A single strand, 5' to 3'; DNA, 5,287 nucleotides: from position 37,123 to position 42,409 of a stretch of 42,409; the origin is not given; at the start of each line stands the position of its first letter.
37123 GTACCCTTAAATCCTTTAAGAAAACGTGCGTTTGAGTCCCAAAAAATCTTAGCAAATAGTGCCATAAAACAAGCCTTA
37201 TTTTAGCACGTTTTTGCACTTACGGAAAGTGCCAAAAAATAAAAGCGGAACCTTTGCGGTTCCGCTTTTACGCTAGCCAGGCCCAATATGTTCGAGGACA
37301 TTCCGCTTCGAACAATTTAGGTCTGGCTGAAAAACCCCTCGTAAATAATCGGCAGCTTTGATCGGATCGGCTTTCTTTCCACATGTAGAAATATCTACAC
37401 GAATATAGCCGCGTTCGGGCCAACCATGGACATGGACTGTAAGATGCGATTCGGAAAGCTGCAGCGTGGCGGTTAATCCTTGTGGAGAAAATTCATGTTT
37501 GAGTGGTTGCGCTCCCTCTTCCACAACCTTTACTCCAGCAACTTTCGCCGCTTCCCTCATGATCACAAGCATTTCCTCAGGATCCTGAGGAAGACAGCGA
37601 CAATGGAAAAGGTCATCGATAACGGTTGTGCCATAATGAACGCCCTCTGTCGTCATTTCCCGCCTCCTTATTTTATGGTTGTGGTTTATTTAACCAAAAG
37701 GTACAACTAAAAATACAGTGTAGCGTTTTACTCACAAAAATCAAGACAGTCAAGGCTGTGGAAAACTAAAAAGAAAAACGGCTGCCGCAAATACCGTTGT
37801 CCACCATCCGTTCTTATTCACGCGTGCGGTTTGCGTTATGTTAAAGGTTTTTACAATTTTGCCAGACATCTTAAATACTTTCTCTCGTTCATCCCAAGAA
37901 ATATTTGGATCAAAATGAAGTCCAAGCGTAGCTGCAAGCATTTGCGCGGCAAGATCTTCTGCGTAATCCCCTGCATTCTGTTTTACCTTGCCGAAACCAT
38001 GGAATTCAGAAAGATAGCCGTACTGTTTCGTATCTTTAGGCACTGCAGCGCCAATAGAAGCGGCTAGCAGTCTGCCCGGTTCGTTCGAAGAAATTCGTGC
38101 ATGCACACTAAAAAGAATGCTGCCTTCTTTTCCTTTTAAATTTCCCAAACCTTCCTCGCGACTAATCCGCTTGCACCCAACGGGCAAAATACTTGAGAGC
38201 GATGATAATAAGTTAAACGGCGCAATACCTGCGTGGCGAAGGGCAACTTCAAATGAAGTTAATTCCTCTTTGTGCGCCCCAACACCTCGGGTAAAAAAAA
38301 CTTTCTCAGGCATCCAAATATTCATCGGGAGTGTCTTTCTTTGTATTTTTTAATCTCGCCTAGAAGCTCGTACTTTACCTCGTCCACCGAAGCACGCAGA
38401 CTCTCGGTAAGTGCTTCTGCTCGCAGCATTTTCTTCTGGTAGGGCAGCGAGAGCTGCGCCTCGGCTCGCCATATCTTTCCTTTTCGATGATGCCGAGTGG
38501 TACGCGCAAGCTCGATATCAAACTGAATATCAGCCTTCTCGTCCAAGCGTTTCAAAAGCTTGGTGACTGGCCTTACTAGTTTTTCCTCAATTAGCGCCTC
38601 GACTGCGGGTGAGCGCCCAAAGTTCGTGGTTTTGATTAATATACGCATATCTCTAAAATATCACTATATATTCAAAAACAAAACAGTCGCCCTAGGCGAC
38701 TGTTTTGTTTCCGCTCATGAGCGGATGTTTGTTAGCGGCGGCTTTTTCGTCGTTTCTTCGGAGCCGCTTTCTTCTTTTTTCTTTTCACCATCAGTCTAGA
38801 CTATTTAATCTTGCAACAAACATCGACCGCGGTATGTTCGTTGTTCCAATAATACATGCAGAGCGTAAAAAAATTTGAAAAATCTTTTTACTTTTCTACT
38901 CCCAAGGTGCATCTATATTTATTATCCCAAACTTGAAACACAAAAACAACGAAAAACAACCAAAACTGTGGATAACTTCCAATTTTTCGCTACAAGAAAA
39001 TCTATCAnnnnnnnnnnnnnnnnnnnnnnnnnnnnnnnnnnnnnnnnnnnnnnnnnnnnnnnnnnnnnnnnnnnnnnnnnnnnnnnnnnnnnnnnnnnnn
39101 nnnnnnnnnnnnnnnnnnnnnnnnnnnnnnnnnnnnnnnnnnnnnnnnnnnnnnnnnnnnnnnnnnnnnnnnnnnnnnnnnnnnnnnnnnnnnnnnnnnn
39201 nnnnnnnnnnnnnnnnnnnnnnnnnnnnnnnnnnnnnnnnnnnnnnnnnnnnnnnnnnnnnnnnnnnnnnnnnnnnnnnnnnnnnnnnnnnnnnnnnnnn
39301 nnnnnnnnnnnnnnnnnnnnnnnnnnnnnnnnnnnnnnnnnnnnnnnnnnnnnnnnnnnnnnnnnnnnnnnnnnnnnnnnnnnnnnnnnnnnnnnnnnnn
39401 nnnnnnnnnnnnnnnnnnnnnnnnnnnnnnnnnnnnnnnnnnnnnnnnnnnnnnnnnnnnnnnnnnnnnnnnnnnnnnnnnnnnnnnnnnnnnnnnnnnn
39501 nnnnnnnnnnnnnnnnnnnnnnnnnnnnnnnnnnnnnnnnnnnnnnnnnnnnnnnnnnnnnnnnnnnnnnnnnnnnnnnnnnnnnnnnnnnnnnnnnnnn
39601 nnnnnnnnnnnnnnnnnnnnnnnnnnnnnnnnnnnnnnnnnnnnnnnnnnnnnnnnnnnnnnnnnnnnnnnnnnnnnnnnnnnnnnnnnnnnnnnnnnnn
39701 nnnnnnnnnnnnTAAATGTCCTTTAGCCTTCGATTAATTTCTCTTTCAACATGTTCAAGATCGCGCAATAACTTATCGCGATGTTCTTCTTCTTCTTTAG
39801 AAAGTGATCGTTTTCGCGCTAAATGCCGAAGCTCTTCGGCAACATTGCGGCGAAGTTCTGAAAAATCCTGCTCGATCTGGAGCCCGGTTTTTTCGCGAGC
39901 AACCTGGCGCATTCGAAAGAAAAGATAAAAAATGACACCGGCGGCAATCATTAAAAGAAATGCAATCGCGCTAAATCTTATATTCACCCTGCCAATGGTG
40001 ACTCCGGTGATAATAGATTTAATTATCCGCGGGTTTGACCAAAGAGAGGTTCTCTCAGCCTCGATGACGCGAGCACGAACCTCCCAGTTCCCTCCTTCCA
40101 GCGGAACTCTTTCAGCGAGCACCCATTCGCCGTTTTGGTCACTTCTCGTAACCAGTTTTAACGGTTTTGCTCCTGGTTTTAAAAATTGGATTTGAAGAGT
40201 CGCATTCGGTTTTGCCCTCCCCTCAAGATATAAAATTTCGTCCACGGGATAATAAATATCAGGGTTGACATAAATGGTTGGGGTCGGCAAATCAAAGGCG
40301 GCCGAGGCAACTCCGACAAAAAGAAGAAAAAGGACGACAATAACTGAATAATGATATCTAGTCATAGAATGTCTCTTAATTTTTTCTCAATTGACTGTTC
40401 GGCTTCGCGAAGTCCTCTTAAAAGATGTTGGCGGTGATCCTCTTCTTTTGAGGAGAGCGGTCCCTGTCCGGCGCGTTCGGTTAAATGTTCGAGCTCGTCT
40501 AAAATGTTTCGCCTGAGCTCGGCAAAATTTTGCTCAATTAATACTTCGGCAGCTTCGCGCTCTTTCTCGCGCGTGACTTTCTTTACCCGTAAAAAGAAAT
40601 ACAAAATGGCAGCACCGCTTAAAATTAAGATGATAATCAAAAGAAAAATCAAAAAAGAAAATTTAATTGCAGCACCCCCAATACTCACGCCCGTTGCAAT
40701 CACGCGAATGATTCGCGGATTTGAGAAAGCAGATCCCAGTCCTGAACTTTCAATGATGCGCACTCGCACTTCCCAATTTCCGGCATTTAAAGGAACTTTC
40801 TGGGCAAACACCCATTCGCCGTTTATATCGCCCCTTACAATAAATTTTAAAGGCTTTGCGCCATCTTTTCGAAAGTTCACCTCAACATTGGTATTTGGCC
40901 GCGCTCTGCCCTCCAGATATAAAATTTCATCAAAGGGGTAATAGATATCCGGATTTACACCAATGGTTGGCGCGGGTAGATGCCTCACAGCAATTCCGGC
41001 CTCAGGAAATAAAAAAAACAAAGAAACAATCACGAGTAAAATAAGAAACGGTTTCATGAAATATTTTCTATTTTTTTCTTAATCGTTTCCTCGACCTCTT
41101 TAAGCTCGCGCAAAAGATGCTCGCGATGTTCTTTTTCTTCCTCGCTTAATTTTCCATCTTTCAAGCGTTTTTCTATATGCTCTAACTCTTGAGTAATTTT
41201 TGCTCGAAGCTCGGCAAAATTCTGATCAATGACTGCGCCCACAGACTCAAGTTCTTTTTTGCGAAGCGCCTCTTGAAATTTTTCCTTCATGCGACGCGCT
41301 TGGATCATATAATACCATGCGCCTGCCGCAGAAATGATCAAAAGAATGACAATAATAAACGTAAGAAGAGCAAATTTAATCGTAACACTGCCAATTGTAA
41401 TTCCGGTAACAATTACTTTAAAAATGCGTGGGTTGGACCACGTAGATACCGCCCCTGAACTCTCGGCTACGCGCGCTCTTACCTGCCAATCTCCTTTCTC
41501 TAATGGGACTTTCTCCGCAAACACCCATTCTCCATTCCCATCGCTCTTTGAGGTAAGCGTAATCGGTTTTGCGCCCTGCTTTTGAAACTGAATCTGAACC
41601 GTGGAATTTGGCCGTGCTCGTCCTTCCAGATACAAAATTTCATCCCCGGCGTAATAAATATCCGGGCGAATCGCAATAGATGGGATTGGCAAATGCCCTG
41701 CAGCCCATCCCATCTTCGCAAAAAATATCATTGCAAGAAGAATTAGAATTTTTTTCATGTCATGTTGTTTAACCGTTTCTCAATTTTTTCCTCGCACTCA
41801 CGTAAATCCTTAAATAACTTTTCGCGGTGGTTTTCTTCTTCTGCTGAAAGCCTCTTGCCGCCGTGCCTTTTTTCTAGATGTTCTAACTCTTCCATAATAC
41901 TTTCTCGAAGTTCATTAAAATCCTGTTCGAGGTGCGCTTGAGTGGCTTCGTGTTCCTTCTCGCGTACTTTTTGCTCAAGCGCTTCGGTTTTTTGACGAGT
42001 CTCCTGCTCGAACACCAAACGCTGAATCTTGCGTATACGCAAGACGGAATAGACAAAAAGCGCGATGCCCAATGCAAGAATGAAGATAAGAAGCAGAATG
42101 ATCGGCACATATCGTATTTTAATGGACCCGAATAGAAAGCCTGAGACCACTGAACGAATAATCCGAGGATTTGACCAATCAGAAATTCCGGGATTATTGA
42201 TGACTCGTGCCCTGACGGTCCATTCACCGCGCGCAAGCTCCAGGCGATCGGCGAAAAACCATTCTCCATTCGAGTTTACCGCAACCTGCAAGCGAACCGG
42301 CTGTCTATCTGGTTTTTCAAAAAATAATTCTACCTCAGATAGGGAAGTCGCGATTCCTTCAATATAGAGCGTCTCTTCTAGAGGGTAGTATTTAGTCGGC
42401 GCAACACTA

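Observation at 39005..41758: Conserved sequence signatures on both sides of the membrane in the paralogue family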

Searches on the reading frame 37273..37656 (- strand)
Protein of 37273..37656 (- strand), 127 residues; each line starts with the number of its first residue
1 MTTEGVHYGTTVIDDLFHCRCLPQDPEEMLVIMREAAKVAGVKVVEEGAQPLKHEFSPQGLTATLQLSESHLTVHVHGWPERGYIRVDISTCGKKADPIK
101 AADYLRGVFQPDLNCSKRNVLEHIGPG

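Call 56: search_protein_families(library=pfam, proteins=[window:37273-37656:-], max_evalue=0.00001)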
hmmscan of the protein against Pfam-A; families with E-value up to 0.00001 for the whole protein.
window:37273-37656:- (127 aa): 1 family
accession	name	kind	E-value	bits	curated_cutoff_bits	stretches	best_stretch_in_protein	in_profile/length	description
PF02675.21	AdoMet_dc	-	2.1e-20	73.5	25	1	15-112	5-97/107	S-adenosylmethionine decarboxylase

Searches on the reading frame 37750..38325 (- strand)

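Call 56: search_protein_families(library=pfam, proteins=[window:37750-38325:-], max_evalue=0.00001)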
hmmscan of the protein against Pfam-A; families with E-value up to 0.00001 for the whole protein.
window:37750-38325:- (191 aa): 1 family
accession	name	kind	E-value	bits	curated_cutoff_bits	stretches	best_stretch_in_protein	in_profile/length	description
PF01862.21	PvlArgDC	-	3.6e-53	180.2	22.7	1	5-184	1-160/161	Pyruvoyl-dependent arginine decarboxylase (PvlArgDC)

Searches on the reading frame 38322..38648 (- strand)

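Call 56: search_protein_families(library=pfam, proteins=[window:38322-38648:-], max_evalue=0.00001)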
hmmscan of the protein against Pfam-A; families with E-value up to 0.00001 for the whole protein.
window:38322-38648:- (108 aa): 1 family
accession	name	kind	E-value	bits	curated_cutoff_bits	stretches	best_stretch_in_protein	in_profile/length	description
PF02482.25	Ribosomal_S30AE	-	1.1e-08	36.1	23.7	1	5-106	3-87/88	Sigma 54 modulation protein / S30EA ribosomal protein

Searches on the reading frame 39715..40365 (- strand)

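Call 6: search_protein_families(library=pfam, proteins=[window:39715-40365:-], max_evalue=10)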
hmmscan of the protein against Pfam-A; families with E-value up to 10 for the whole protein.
window:39715-40365:- (217 aa): 3 families
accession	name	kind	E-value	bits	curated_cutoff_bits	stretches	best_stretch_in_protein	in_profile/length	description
PF11944.13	DUF3461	-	0.00053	20.6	27.4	1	167-217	71-118/125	Protein of unknown function (DUF3461)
PF18099.7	CBM_35_2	-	0.1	13.1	23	1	74-101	20-47/112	Carbohydrate binding module (family 35)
PF06376.17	AGP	-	1.5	9.1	25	1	133-149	19-35/36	Arabinogalactan peptide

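Call 22: search_protein_families(library=ncbifam, proteins=[window:39715-40365:-], max_evalue=10)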
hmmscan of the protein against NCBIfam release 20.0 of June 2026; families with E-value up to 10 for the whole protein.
window:39715-40365:- (217 aa): 4 families
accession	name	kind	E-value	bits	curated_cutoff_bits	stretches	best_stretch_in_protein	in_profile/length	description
NF010213.0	PRK13677.1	equivalog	0.014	15.6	150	1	166-217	67-118/128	DUF3461 family protein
NF040788.1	S-lay_SlaB_Mtsph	equivalog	0.14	11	700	1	4-83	3-80/416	S-layer protein SlaB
NF047526.1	LIC_10421_fam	subfamily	3.9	7.5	90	1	171-212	60-103/111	LIC_10421 family protein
NF047569.1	LIC10421_LIC12816_fam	subfamily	4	7.5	100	1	170-212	59-103/111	LIC10421/LIC12816 family protein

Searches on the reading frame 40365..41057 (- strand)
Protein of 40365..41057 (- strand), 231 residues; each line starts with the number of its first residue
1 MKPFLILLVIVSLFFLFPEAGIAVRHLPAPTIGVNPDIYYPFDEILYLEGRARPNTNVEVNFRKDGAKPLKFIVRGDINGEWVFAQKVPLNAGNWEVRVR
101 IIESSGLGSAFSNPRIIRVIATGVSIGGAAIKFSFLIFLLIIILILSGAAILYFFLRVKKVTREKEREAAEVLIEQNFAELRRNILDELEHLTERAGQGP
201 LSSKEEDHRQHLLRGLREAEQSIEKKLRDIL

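Call 6: search_protein_families(library=pfam, proteins=[window:40365-41057:-], max_evalue=10)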
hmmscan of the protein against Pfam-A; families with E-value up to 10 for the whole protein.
window:40365-41057:- (231 aa): 7 families
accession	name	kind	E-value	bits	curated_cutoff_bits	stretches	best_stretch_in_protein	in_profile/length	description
PF18099.7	CBM_35_2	-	0.0097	16.4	23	1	72-102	17-47/112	Carbohydrate binding module (family 35)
PF11944.13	DUF3461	-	0.02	15.4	27.4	1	177-230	71-118/125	Protein of unknown function (DUF3461)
PF03896.21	TRAP_alpha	-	0.041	13.5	24.7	1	79-169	72-160/180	Translocon-associated protein (TRAP), alpha subunit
PF00335.26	Tetraspanin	-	0.12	12.4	32.1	1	133-173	77-104/225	Tetraspanin family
PF12420.13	DUF3671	-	0.17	11.8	34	1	3-165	166-219/223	Fam-L, Fam-M like protein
PF09429.15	Wbp11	-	0.86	10.4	24.3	1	159-218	20-75/78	WW domain binding protein 11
PF20990.2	DUF2207_C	-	2.1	8.4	33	1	117-171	163-202/247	Predicted membrane protein (DUF2207) C-terminal domain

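Call 22: search_protein_families(library=ncbifam, proteins=[window:40365-41057:-], max_evalue=10)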
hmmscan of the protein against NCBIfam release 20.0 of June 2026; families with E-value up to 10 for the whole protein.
window:40365-41057:- (231 aa): 7 families
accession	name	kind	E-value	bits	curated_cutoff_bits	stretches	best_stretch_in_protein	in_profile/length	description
TIGR04561.1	membra_charge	hypoth_equivalog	0.0066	16.6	30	1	123-192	4-74/82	TIGR04561 family membrane protein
NF045999.1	MAG1140_fam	equivalog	0.04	14.1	35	1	132-159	4-31/126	MAG1140 family protein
NF052600.1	sept_pore_FraI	equivalog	0.08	12.8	225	1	136-181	97-142/216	septal nanopore formation protein FraI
NF009420.1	PRK12785.1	equivalog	0.082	12.7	197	1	134-186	20-71/161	flagellar basal body-associated protein FliL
NF001842.0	PRK00567.1-3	equivalog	0.089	12.8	146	1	124-200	59-137/147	large-conductance mechanosensitive channel protein MscL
NF011595.0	PRK15020.1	equivalog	0.1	11.7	226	1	154-193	201-238/267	ethanolamine utilization cob(I)yrinic acid a,c-diamide adenosyltransferase EutT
NF009346.0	PRK12705.1-3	equivalog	0.15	10.8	545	1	134-194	20-91/493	hypothetical protein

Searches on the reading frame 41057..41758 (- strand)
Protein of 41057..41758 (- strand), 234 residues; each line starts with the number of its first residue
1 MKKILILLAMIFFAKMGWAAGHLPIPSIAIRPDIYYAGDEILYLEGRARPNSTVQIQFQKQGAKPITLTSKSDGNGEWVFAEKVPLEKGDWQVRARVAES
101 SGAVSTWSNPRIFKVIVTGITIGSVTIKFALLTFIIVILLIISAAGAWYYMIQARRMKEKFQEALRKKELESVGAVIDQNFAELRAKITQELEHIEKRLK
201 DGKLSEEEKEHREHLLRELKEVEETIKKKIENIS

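Call 6: search_protein_families(library=pfam, proteins=[window:41057-41758:-], max_evalue=10)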
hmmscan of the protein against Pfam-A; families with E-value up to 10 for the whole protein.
window:41057-41758:- (234 aa): 19 families
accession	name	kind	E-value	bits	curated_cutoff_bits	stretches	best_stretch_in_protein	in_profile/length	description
PF19077.6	Big_13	-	0.00028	21.8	27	1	45-108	32-94/102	Bacterial Ig-like domain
PF06785.16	UPF0242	-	0.00096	19.7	33.5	1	135-234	35-131/194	Uncharacterised protein family (UPF0242) N-terminus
PF04799.18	Fzo_mitofusin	-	0.0047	16.8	27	1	101-227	12-136/161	fzo-like conserved region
PF14584.11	DUF4446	-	0.0091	16.5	27.4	1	133-201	3-70/150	Protein of unknown function (DUF4446)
PF05120.17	GvpG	-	0.012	16.2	30.6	1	186-220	31-66/67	Gas vesicle protein G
PF24465.1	Tri-helical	-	0.019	15.8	27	1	153-209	11-67/85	Tri-helical domain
PF18099.7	CBM_35_2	-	0.029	14.9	23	1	71-100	20-49/112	Carbohydrate binding module (family 35)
PF04837.17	MbeB_N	-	0.03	15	22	1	161-201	11-50/52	MbeB-like, N-term conserved region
PF12046.13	CCB1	-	0.073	12.9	25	1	126-169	100-142/168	Cofactor assembly of complex C subunit B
PF15188.11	CCDC-167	-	0.075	13.7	27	1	182-229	10-54/84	Coiled-coil domain-containing protein 167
PF11788.14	MRP-L46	-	0.085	14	21.9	1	155-225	31-101/119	39S mitochondrial ribosomal protein L46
PF09771.14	Tmemb_18A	-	0.11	13.4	29.9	1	133-169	28-64/118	Transmembrane protein 188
PF05478.16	Prominin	-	0.11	11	34.3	1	171-230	194-252/799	Prominin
PF21307.2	Glyco_hydro_95_C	-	0.12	13.3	27.6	1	47-99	26-78/94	Glycoside hydrolase family 95, C-terminal domain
PF17227.7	DUF5302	-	0.17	13.4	25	1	157-170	6-19/52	Family of unknown function (DUF5302)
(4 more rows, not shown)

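Call 20: search_protein_families(library=ncbifam, proteins=[window:41057-41758:-], max_evalue=0.1)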
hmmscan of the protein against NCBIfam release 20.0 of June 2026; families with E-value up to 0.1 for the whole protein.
window:41057-41758:- (234 aa): 6 families
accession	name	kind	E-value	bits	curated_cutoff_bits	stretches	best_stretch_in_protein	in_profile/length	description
NF009346.0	PRK12705.1-3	equivalog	0.02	13.7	545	1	126-200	17-94/493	hypothetical protein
TIGR03348.1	VI_IcmF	equivalog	0.028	12.3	388.15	1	135-201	35-103/1168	type VI secretion system membrane subunit TssM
NF058615.1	cyano_YWSERL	exception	0.03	14.3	50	0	165-177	24-36/42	YWSERL motif small protein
NF047839.1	PspM_Rv2743c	equivalog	0.037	13.9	80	1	115-208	25-121/220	phage shock envelope stress response protein PspM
TIGR00845.1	caca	equivalog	0.058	11.1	679.85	1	115-224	217-323/921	sodium/calcium exchanger 1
NF040520.1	Ig_like_BLP2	equivalog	0.087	10.9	750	0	69-159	567-623/730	Ig-like repeat protein Blp2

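Call 22: search_protein_families(library=ncbifam, proteins=[window:41057-41758:-], max_evalue=10)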
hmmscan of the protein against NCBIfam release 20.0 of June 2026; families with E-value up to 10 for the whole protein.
window:41057-41758:- (234 aa): 8 families
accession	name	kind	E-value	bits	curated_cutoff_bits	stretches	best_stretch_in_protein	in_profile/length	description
NF009346.0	PRK12705.1-3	equivalog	0.02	13.7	545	1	126-200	17-94/493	hypothetical protein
TIGR03348.1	VI_IcmF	equivalog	0.028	12.3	388.15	1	135-201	35-103/1168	type VI secretion system membrane subunit TssM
NF058615.1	cyano_YWSERL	exception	0.03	14.3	50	1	165-177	24-36/42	YWSERL motif small protein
NF047839.1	PspM_Rv2743c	equivalog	0.037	13.9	80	1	115-208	25-121/220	phage shock envelope stress response protein PspM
TIGR00845.1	caca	equivalog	0.058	11.1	679.85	1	115-224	217-323/921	sodium/calcium exchanger 1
NF040520.1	Ig_like_BLP2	equivalog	0.087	10.9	750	1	69-159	567-623/730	Ig-like repeat protein Blp2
NF005435.1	PRK07021.1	equivalog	0.22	11.4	131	1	130-165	9-46/157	flagellar basal body-associated protein FliL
NF001851.0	PRK00571.2-4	equivalog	0.55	10.3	131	1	185-228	92-134/135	F0F1 ATP synthase subunit epsilon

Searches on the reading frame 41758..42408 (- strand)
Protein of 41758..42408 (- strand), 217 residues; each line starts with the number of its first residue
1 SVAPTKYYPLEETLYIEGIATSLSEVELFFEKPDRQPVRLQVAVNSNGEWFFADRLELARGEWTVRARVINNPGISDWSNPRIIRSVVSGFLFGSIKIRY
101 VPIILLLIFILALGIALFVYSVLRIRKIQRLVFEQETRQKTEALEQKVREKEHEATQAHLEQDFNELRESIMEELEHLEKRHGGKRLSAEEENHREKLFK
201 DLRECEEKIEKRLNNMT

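Call 6: search_protein_families(library=pfam, proteins=[window:41758-42408:-], max_evalue=10)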
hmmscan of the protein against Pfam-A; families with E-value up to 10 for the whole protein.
window:41758-42408:- (217 aa): 10 families
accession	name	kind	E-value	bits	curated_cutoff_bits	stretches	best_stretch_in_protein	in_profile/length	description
PF16118.10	DUF4834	-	0.0018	19.6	27.8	1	105-200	4-86/99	Domain of unknown function (DUF4834)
PF19077.6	Big_13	-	0.023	15.6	27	1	18-74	35-88/102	Bacterial Ig-like domain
PF01442.23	Apolipoprotein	-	0.082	13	90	2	136-181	8-52/190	Apolipoprotein A1/A4/E domain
PF14316.11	DUF4381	-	0.13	13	27.2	1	105-171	22-80/145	Domain of unknown function (DUF4381)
PF19598.4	DUF6103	-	0.17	12.9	24.2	1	139-174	13-47/89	Family of unknown function (DUF6103)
PF11014.13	DUF2852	-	0.33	11.5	22.5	1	103-190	13-91/116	Protein of unknown function (DUF2852)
PF19745.5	FUT8_N_cat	-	0.34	10.1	27.6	1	135-215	95-171/499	Alpha-(1,6)-fucosyltransferase N- and catalytic domains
PF13086.12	AAA_11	-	1.5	9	27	1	122-212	86-174/257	AAA domain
PF14584.11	DUF4446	-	1.7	9.1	27.4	1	103-173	2-70/150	Protein of unknown function (DUF4446)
PF11788.14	MRP-L46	-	2.3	9.4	21.9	1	133-210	22-103/119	39S mitochondrial ribosomal protein L46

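Call 22: search_protein_families(library=ncbifam, proteins=[window:41758-42408:-], max_evalue=10)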
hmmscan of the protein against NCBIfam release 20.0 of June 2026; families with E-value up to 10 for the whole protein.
window:41758-42408:- (217 aa): 8 families
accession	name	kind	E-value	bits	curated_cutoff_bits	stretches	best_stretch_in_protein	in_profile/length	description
NF047418.1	teichoic_AuxB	equivalog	0.00015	20.9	300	1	87-192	110-214/345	lipoteichoic acid stability factor AuxB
NF045844.1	BC85_0335_fam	subfamily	0.062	12.9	65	1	108-150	9-50/215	BC85_0335 family putative methyltransferase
NF033885.1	conj_TraP_IncI1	equivalog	0.078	12.7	135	1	103-181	17-99/217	conjugal transfer protein TraP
NF050014.1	HpsJ_like_B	equivalog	0.15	11.7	260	1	104-215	92-201/254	hormogonium polysaccharide biosynthesis protein HpsJ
NF050013.1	HpsJ_like_A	equivalog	0.31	10.6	140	1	109-211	79-175/217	HpsJ-like protein, cyanoexosortase A-associated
NF010756.0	PRK14159.1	equivalog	0.85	9.5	171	1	130-212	5-89/176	nucleotide exchange factor GrpE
TIGR04561.1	membra_charge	hypoth_equivalog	1.7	8.9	30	1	104-167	16-74/82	TIGR04561 family membrane protein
NF033930.1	pneumo_PspA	exception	9.9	4.7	850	0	134-211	117-189/659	pneumococcal surface protein A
